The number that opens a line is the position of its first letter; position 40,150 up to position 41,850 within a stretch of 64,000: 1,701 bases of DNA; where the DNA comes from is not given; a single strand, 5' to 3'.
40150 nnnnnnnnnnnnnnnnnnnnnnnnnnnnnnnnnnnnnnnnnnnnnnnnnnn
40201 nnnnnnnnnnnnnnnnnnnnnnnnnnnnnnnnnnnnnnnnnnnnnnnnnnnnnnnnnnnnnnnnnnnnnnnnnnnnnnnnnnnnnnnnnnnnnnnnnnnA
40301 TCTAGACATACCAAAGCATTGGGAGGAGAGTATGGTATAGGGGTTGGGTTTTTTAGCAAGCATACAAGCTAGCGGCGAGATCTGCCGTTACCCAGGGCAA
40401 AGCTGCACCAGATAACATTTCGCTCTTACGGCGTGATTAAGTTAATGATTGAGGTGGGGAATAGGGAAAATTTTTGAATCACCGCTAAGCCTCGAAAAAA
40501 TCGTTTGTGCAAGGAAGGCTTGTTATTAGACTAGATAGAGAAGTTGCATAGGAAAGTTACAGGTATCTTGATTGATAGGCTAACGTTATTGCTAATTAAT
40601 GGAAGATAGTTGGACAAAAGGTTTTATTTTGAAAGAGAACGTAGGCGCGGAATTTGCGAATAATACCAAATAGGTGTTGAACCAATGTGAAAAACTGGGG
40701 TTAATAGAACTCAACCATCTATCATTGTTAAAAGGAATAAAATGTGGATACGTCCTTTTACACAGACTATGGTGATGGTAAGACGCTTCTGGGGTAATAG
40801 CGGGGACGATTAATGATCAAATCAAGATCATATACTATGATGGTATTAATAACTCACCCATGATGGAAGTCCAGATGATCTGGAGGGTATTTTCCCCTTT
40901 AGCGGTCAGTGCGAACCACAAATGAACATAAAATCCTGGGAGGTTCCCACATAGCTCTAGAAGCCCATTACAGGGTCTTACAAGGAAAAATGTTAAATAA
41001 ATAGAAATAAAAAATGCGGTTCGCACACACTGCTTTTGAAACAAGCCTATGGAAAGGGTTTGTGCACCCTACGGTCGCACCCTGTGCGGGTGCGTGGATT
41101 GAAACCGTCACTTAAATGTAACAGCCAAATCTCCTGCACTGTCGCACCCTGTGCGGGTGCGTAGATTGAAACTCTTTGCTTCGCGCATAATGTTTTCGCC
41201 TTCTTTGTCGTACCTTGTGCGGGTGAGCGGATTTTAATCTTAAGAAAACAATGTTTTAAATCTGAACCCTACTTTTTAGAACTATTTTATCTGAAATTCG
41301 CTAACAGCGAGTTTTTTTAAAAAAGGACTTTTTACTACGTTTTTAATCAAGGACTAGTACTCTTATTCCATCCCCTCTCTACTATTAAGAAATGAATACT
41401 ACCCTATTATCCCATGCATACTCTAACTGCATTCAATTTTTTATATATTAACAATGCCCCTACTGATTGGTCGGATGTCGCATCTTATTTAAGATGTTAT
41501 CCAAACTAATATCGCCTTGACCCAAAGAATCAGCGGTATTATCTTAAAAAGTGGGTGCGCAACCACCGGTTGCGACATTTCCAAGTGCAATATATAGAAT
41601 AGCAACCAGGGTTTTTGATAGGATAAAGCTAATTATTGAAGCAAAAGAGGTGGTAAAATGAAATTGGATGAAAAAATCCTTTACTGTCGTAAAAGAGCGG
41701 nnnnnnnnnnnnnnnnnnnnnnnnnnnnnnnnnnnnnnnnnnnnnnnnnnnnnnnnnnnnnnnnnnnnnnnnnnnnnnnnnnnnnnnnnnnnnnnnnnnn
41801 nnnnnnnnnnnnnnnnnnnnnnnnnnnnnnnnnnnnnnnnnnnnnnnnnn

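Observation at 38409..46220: A 7.8-kb accessory insert splits the normally contiguous smpB-ssrA pair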

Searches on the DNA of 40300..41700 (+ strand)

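Call 10: search_rna_families(source=window, start=40300, end=41700, threshold=evalue, max_evalue=1)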
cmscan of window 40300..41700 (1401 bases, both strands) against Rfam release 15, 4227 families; matches with E-value up to 1: 0.
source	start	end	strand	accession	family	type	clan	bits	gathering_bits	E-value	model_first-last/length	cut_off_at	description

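Call 87: search_dna_similar(query=window:41074-41105:+, collection=plasmids, mode=distant, max_evalue=10, max_rows=12)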
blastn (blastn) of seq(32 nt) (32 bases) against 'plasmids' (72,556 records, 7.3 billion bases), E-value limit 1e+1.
In 6 record(s) the limit of 40 matching pieces per record was reached: places in those records are undercounted.
Records with a match: 75; places in all: 725; records where one place covers at least 80% of the query: 62.
Best place of each record, by identity: >=99% 4; 95-99% 8; 90-95% 10; 80-90% 53.
By first word of the organism name: Bacillus 42; Nitratidesulfovibrio 4; Tistrella 3; Monoglobus 3; Paenibacillus 2; Brevibacillus 2; Zymomonas 2; Listeria 2; Streptomyces 2; Peptoclostridium 1; and 12 more.
By predicted mobility (MOB-suite, as given by PLSDB): non-mobilizable 66; conjugative 5; mobilizable 4.
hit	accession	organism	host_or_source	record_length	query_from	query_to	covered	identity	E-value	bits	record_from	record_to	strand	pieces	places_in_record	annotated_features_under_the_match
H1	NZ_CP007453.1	Peptoclostridium acidaminophilum DSM 3953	black mud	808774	1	32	100%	96.9%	3e-6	55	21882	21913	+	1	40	none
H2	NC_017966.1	Tistrella mobilis KA081020-065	-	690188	1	32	100%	96.9%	3e-5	51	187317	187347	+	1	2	none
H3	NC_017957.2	Tistrella mobilis KA081020-065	-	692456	1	32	100%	96.9%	3e-5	51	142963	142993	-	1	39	none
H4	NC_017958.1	Tistrella mobilis KA081020-065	-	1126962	1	32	100%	93.8%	3e-5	50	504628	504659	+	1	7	record has no annotation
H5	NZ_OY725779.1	Parabacteroides distasonis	-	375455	1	32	100%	93.8%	3e-5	50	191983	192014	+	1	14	none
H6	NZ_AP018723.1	Thiomicrorhabdus aquaedulcis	-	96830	1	32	100%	90.6%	1e-3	46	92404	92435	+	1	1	none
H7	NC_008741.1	Nitratidesulfovibrio vulgaris DP4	-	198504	1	32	100%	90.6%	1e-3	46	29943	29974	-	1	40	none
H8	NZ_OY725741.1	Monoglobus pectinilyticus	-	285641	1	32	100%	90.6%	1e-3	46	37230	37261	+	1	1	none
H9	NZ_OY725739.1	Monoglobus pectinilyticus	-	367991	1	31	97%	90.3%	5e-3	44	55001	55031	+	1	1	none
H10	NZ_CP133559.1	Bacillus wiedmannii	Thaumetopoea processionea,liquid culture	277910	1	31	97%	90.3%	5e-3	44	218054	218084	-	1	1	none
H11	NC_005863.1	Nitratidesulfovibrio vulgaris str. Hildenborough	-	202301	1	32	100%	87.5%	2e-2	41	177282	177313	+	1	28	none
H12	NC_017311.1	Nitratidesulfovibrio vulgaris RCH1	-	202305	1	32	100%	87.5%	2e-2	41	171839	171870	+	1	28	none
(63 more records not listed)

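Call 88: get_annotated_region(hit=H1, flank=12000)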
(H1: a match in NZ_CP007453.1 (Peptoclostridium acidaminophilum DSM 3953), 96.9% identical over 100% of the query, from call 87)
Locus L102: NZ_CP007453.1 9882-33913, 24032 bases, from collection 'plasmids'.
description: Peptoclostridium acidaminophilum DSM 3953 strain al-2 plasmid EAL2_808p, complete sequence
organism: Peptoclostridium acidaminophilum DSM 3953 (NCBI taxid 1286171)
taxonomy: Bacteria; Bacillota; Clostridia; Peptostreptococcales; Peptoclostridiaceae; Peptoclostridium; Peptoclostridium acidaminophilum; Peptoclostridium acidaminophilum DSM 3953
host: -; source: black mud; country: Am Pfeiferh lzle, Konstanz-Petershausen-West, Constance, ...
typing (MOB-suite, as given by PLSDB): non-mobilizable
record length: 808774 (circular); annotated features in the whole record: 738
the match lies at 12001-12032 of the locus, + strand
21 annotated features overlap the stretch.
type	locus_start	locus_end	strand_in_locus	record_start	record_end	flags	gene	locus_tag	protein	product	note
CDS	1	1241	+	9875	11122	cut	-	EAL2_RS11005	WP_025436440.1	DNA polymerase IV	GO:0006281 - DNA repair [Evidence IEA]; GO:0006261 - DNA-templated DNA replication [Evidence IEA]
CDS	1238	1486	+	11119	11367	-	-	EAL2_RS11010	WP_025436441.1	hypothetical protein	-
CDS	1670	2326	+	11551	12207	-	-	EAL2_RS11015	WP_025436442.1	SprT family zinc-dependent metalloprotease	GO:0006508 - proteolysis [Evidence IEA]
CDS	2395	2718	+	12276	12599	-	-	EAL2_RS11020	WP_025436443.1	muconolactone Delta-isomerase family protein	-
CDS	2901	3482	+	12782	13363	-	-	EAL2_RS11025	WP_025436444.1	glycerol-3-phosphate responsive antiterminator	-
CDS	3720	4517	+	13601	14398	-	-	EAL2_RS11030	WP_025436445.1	Cof-type HAD-IIB family hydrolase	GO:0008152 - metabolic process [Evidence IEA]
CDS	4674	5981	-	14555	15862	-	-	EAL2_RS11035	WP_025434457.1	IS110 family transposase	-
CDS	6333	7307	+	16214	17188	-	cas7c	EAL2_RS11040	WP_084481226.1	type I-C CRISPR-associated protein Cas7/Csd2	GO:0043571 - maintenance of CRISPR repeat elements [Evidence IEA]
CDS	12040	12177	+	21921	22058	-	-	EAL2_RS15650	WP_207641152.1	hypothetical protein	-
CDS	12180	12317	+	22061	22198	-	-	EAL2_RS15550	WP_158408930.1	hypothetical protein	-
CDS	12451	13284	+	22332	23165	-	-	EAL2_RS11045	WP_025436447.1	SH3 domain-containing protein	-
CDS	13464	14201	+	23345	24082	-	-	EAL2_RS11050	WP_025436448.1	DUF3784 domain-containing protein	-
CDS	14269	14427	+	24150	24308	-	-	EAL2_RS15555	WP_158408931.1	hypothetical protein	-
CDS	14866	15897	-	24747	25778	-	-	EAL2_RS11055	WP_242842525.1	copper amine oxidase N-terminal domain-containing protein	-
CDS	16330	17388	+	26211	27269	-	-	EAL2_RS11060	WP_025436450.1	mechanosensitive ion channel family protein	-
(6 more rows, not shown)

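Call 89: search_dna_similar(query=window:40341-41657:+, collection=plasmids, mode=distant, max_evalue=0.001, max_rows=8)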
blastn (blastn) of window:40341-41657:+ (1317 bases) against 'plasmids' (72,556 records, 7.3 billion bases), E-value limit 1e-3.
Records with a match: 7; places in all: 43; records where one place covers at least 80% of the query: 0.
Best place of each record, by identity: 80-90% 2; 60-80% 5.
By first word of the organism name: Tistrella 3; Peptoclostridium 1; Parabacteroides 1; Paenibacillus 1; Nitratidesulfovibrio 1.
By predicted mobility (MOB-suite, as given by PLSDB): non-mobilizable 6; conjugative 1.
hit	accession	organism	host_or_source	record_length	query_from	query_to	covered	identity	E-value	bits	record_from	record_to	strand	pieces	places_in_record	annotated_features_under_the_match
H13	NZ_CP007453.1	Peptoclostridium acidaminophilum DSM 3953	black mud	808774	733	907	13%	71.1%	3e-9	73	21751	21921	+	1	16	hypothetical protein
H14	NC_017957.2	Tistrella mobilis KA081020-065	-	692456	734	847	9%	76.7%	3e-8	68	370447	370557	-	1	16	none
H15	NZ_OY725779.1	Parabacteroides distasonis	-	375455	733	832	8%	80.7%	4e-7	118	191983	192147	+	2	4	none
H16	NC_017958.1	Tistrella mobilis KA081020-065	-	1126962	734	832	8%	80.6%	3e-8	122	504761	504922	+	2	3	record has no annotation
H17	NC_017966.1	Tistrella mobilis KA081020-065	-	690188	730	832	8%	75.5%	4e-7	65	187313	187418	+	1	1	none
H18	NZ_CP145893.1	Paenibacillus amylolyticus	whole organism,soil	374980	733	837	8%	73.9%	7e-4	55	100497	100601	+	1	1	none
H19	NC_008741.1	Nitratidesulfovibrio vulgaris DP4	-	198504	734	832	8%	75.8%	3e-8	68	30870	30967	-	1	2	none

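Call 90: search_dna_similar(query=window:40341-41657:+, collection=phages, mode=distant, max_evalue=0.001, max_rows=8)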
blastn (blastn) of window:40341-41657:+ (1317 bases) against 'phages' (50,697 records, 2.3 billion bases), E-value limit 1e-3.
Records with a match: 1; places in all: 1; records where one place covers at least 80% of the query: 0.
Best place of each record, by identity: 60-80% 1.
By first word of the organism name: Bacteriophage 1.
By host as written in the record: - 1.
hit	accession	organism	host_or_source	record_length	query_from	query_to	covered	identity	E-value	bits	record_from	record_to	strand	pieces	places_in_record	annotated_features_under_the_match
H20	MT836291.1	Bacteriophage sp.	human fecal samples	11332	733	834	8%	71.6%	2e-4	55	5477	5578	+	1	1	record has no annotation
